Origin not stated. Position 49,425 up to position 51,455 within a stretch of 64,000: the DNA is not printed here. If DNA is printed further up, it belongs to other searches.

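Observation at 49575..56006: Eukaryote-like O-glycosylation module: two TMTC/DUF1736-like GT-C transferases with TPR tails flanking a Dpm1/Ppm1-like GT2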

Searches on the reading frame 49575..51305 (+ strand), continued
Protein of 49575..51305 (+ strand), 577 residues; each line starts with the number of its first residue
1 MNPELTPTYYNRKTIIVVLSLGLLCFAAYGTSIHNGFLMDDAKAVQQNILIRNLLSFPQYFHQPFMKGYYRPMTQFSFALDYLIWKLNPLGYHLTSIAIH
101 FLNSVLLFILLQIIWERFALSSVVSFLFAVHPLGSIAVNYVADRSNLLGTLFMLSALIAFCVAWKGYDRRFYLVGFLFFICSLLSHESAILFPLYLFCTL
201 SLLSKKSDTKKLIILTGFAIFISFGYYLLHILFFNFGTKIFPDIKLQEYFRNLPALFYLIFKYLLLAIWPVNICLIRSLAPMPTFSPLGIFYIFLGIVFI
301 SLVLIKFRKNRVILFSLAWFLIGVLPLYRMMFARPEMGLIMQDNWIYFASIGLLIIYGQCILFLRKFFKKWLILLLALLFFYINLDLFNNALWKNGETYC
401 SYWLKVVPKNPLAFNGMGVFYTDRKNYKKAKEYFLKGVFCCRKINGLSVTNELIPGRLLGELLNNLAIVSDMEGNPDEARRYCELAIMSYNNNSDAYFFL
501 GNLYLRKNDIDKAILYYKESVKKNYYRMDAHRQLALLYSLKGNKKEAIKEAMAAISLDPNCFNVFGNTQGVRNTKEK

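Call 29: predict_structure(alignment_id=A2)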
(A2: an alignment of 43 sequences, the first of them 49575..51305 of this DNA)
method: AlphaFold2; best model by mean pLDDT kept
length: 577 residues; sequences in the alignment: 43
mean_pLDDT: 91.0   pTM: 0.91
mean pLDDT of the five models: 91.0, 90.9, 90.2, 90.1, 89.6
residues with pLDDT >= 90: 442; 70-90: 100; 50-70: 12; < 50: 23
segments of 3 or more residues with pLDDT < 50: 1-7, 565-577
pLDDT, mean of each block of 10 residues (from residue 1): 47 95 98 95 92 91 84 97 97 98 98 96 98 96 97 99 95 98 96 97 94 98 93 62 76 91 93 91 80 87 79 93 89 83 95 96 93 96 97 95 95 96 97 97 85 91 98 98 97 96 97 98 93 98 98 91 53 36
secondary structure, 60 per line:
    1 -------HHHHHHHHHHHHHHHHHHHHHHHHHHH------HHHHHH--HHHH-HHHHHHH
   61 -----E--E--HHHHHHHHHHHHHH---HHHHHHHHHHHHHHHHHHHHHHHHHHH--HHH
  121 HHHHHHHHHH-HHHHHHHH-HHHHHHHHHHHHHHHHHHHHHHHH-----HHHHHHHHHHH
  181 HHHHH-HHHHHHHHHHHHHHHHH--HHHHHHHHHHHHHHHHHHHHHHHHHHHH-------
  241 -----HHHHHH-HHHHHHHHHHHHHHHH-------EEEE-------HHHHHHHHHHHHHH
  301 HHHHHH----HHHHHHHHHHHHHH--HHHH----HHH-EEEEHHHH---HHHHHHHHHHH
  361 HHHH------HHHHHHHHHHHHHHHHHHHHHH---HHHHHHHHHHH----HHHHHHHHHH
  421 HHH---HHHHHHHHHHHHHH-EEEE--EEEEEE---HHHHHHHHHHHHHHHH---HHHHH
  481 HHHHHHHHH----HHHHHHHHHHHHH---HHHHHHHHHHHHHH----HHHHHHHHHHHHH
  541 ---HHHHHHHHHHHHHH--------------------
elements in order: H8-34 H41-46 H49-52 H54-60 H72-85 H89-115 H118-130 H132-139 H141-164 H170-185 H187-203 H206-233 H246-251 H253-268 E276-279 H287-306 H311-324 H327-330 E339-342 H343-346 H350-364 H371-392 H396-406 H411-423 H427-440 E442-445 E448-453 H457-472 H476-489 H494-506 H510-523 H528-540 H544-557

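Call 73: find_encoding_contigs(protein=P0125, flank=5000, max_places=1)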
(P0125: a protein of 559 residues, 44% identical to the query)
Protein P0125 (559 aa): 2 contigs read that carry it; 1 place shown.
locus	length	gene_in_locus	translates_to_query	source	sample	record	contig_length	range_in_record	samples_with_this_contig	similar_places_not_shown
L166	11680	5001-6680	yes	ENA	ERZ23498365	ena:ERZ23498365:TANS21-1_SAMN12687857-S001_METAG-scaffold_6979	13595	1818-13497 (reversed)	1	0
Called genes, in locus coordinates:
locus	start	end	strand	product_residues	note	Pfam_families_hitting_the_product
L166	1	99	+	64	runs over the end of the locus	?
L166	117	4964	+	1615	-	PF00069:Pkinase, PF07714:PK_Tyr_Ser-Thr, PF03109:ABC1, PF13191:AAA_16, PF01590:GAF, PF13185:GAF_2, PF13492:GAF_3, PF00990:GGDEF, +3 more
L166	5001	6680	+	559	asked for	PF13431:TPR_17 (faint), PF14559:TPR_19 (faint), PF00515:TPR_1 (faint), PF07719:TPR_2 (faint), PF13174:TPR_6 (faint), PF13181:TPR_8 (weak), PF13414:TPR_11 (weak), PF13432:TPR_16 (weak), +4 more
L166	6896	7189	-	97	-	-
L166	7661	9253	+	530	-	-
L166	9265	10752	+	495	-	-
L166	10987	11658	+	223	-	PF11249:DUF3047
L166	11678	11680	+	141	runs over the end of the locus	-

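Call 74: find_encoding_contigs(protein=P0127, flank=5000, max_places=1)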
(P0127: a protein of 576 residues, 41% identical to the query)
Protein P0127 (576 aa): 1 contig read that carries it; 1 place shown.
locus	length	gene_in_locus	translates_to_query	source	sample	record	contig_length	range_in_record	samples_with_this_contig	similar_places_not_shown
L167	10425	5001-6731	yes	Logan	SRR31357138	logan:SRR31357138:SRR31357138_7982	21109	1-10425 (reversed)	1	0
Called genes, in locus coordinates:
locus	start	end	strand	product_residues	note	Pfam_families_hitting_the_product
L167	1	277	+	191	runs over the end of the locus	-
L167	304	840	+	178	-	-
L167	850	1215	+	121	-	PF07238:PilZ (weak)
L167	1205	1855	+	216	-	PF06736:TMEM175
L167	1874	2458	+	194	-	PF01169:GDT1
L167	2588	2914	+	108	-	PF01741:MscL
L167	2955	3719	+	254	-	PF04338:DUF481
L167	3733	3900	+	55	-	PF01679:Pmp3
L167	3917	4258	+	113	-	-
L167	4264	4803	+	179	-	PF14235:DUF4337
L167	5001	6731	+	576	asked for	PF13374:TPR_10 (faint), PF13424:TPR_12 (faint), PF13428:TPR_14 (faint), PF13414:TPR_11 (faint), PF13431:TPR_17 (faint), PF00515:TPR_1 (faint), PF07719:TPR_2 (faint), PF13181:TPR_8 (faint)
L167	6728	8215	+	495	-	PF00999:Na_H_Exchanger, PF02080:TrkA_C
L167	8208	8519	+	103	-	-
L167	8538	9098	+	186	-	PF02525:Flavodoxin_2 (weak), PF03358:FMN_red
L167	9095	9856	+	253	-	PF01209:Ubie_methyltran, PF03848:TehB, PF05175:MTS, PF05401:NodS, PF13489:Methyltransf_23, PF13847:Methyltransf_31, PF08241:Methyltransf_11, PF08242:Methyltransf_12, +2 more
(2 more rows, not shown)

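Call 75: find_encoding_contigs(protein=P0124, flank=5000, max_places=1)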
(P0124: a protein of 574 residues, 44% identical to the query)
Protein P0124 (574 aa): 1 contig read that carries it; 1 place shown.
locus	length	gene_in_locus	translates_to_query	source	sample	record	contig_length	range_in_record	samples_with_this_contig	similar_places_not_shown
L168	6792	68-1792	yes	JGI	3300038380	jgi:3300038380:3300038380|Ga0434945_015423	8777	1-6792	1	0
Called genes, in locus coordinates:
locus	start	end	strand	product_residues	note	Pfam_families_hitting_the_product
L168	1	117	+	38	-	?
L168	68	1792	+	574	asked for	PF00515:TPR_1 (weak), PF07719:TPR_2 (weak), PF13181:TPR_8 (weak), PF13414:TPR_11 (weak), PF13432:TPR_16 (weak), PF14559:TPR_19, PF13431:TPR_17 (weak), PF13414:TPR_11 (weak), +5 more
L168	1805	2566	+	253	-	PF00535:Glycos_transf_2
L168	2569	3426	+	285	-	PF00398:RrnaAD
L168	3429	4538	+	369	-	PF00150:Cellulase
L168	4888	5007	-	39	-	-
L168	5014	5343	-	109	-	-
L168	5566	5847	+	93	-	PF02686:GatC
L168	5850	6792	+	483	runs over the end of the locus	PF01425:Amidase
